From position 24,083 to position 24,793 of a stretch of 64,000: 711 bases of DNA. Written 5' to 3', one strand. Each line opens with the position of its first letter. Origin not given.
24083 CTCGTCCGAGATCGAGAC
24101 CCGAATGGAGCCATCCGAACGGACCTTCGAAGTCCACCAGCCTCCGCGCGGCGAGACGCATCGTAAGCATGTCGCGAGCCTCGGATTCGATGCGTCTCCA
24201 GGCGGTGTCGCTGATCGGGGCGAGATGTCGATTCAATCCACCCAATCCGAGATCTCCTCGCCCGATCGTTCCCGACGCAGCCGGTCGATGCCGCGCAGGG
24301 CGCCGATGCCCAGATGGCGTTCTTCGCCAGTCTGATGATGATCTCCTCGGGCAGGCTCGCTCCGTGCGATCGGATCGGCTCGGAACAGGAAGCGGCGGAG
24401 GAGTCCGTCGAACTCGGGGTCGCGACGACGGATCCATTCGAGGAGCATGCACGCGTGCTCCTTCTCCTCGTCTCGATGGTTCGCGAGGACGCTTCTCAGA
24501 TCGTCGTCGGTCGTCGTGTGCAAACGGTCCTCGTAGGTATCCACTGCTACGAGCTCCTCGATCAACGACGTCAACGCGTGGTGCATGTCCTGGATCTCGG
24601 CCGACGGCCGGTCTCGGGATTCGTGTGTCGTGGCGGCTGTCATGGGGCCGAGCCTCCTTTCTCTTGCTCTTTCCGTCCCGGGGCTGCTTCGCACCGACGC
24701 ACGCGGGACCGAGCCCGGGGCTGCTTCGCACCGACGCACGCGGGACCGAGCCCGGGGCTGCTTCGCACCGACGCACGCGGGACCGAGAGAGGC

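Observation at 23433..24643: Encapsulin nanocompartment operon with EncFtn cargo: TTG start, overlapping reading frames, and a targeting peptide that is not C-terminal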

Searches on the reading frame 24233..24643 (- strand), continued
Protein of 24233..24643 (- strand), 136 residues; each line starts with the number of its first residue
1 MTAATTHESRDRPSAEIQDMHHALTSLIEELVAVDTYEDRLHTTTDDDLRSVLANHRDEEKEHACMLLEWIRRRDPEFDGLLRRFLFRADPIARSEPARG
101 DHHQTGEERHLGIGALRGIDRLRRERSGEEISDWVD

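Call 26: find_encoding_contigs(protein=P0006, flank=6000, max_places=2)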
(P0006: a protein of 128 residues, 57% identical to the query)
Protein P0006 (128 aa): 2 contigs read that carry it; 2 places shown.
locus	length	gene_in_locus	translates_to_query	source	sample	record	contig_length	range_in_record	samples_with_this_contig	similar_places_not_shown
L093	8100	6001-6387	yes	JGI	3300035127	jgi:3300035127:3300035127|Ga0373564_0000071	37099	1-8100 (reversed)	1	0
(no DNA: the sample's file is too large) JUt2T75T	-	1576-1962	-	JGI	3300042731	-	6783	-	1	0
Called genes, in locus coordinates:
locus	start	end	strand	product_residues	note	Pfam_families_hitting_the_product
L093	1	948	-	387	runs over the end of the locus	PF01734:Patatin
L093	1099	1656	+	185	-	PF02627:CMD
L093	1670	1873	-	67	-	-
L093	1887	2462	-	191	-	PF11356:T2SSC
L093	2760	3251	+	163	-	-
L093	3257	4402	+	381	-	PF18845:baeRF_family3, PF18848:baeRF_family6, PF18849:baeRF_family7, PF18851:baeRF_family8 (weak)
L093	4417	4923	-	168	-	PF02308:MgtC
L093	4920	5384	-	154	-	PF00582:Usp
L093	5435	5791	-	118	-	PF07498:Rho_N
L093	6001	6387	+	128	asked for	PF22277:EncFtn-like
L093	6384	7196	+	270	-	PF04454:Linocin_M18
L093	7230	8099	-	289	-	?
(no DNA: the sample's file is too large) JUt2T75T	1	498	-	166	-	?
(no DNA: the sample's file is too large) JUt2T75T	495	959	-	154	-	PF00582:Usp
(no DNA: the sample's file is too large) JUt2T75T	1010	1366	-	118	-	PF07498:Rho_N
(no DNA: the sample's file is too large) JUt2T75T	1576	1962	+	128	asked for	PF22277:EncFtn-like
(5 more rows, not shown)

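Call 27: find_encoding_contigs(protein=P0011, flank=6000, max_places=2)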
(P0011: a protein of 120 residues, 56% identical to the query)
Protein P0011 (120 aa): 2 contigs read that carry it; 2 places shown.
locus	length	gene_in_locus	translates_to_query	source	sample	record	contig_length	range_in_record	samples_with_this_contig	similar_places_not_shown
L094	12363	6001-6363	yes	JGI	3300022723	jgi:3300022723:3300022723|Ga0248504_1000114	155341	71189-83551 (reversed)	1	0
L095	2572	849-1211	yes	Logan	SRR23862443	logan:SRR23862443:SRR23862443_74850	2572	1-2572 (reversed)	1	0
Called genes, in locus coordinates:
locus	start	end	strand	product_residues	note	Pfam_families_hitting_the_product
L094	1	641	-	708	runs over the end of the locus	-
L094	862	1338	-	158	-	PF03449:GreA_GreB_N, PF01272:GreA_GreB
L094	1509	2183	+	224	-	PF02517:Rce1-like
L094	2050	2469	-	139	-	PF01042:Ribonuc_L-PSP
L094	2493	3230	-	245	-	PF00300:His_Phos_1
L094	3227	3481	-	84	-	-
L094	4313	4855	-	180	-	PF02577:BFN_dom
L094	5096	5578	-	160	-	PF00582:Usp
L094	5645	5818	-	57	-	PF07043:DUF1328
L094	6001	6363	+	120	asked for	PF22277:EncFtn-like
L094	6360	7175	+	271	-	PF04454:Linocin_M18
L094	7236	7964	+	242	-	PF00081:Sod_Fe_N, PF02777:Sod_Fe_C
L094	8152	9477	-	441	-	PF04972:BON, PF00924:MS_channel_2nd, PF21082:MS_channel_3rd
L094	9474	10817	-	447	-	PF10011:DUF2254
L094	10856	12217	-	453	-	PF00072:Response_reg, PF00158:Sigma54_activat, PF14532:Sigma54_activ_2, PF07728:AAA_5, PF25601:AAA_lid_14, PF02954:HTH_8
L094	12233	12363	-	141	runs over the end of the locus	PF00072:Response_reg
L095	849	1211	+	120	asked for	PF22277:EncFtn-like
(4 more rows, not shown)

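Call 28: find_encoding_contigs(protein=P0031, flank=3000, max_places=2)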
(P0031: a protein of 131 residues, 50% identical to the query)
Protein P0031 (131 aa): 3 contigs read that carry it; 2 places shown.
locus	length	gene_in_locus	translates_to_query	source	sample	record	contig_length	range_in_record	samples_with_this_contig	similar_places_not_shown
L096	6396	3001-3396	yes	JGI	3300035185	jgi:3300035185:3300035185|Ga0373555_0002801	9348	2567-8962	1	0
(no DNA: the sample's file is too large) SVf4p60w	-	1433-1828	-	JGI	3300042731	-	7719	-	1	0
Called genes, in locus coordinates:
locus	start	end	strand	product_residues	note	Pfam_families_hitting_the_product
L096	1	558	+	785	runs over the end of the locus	PF00324:AA_permease, PF03522:SLC12 (weak)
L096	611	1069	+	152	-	PF00581:Rhodanese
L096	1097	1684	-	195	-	-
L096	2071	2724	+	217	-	PF04076:BOF (faint), PF01336:tRNA_anti-codon (faint), PF26045:OB_2TM_halo (faint), PF18914:DUF5666 (faint)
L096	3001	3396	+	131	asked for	PF22277:EncFtn-like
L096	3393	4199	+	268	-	PF04454:Linocin_M18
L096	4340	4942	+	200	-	PF00081:Sod_Fe_N, PF02777:Sod_Fe_C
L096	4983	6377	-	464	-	PF00072:Response_reg, PF00158:Sigma54_activat, PF13191:AAA_16 (weak), PF14532:Sigma54_activ_2, PF07728:AAA_5, PF25601:AAA_lid_14, PF02954:HTH_8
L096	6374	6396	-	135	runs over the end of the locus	?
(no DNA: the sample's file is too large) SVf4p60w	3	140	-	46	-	?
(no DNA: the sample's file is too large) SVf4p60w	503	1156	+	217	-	PF04076:BOF (faint), PF01336:tRNA_anti-codon (faint), PF26045:OB_2TM_halo (faint), PF18914:DUF5666 (faint)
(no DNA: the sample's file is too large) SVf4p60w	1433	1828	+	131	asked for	PF22277:EncFtn-like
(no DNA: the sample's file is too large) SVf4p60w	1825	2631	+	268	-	PF04454:Linocin_M18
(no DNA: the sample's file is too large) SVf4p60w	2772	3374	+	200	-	PF00081:Sod_Fe_N, PF02777:Sod_Fe_C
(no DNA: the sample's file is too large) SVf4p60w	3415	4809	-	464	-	PF00072:Response_reg, PF00158:Sigma54_activat, PF13191:AAA_16 (weak), PF14532:Sigma54_activ_2, PF07728:AAA_5, PF25601:AAA_lid_14, PF02954:HTH_8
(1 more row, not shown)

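Call 30: list_cluster_members(proteins=[window:24236-24643:-, window:23436-24245:-, window:23436-24236:-])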
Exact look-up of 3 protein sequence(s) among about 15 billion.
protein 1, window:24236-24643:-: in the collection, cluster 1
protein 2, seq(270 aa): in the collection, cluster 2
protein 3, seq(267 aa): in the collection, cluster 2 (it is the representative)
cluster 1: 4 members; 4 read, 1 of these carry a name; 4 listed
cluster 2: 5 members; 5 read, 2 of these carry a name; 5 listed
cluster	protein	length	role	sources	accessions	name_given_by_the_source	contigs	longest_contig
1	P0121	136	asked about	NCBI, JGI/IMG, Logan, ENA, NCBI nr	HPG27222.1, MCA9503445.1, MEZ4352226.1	MAG TPA: ferritin [Myxococcota bacterium] | ferritin [Myxococcales bacterium]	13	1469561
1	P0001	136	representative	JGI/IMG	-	-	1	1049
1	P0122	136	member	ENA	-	-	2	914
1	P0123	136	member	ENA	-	-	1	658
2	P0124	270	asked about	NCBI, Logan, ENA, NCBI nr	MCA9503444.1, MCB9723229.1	MAG: bacteriocin family protein [Spirochaetaceae bacterium] | bacteriocin family protein [Myxococcales bacterium]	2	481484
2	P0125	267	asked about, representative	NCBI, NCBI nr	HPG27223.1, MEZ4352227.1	MAG TPA: family 1 encapsulin nanocompartment shell protein [Myxococcota bacterium] | family 1 encapsulin nanocompartment shell protein [Myxococcota bacterium]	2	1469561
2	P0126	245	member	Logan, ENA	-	-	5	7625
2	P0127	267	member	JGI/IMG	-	-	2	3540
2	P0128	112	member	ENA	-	-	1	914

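Call 45: predict_structure(alignment_id=A1)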
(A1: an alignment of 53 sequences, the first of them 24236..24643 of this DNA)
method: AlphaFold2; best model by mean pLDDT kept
length: 136 residues; sequences in the alignment: 53
mean_pLDDT: 82.1   pTM: 0.60
mean pLDDT of the five models: 82.1, 81.8, 81.3, 81.1, 79.9
residues with pLDDT >= 90: 71; 70-90: 21; 50-70: 38; < 50: 6
segments of 3 or more residues with pLDDT < 50: none
pLDDT, mean of each block of 10 residues (from residue 1): 66 94 98 99 98 99 98 97 85 65 52 54 73 65
secondary structure, 60 per line:
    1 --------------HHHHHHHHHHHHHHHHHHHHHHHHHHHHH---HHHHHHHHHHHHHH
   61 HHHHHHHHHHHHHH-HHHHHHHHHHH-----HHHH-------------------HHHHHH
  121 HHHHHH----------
elements in order: H15-43 H47-74 H76-86 H92-95 H115-126

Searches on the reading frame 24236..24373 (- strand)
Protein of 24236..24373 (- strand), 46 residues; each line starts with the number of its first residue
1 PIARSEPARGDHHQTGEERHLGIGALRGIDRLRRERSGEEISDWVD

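Call 60: search_solved_structures(query=window:24236-24373:-, max_evalue=10, show_alignments=5)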
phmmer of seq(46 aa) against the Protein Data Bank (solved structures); distinct sequences matched with E-value up to 10: 0.
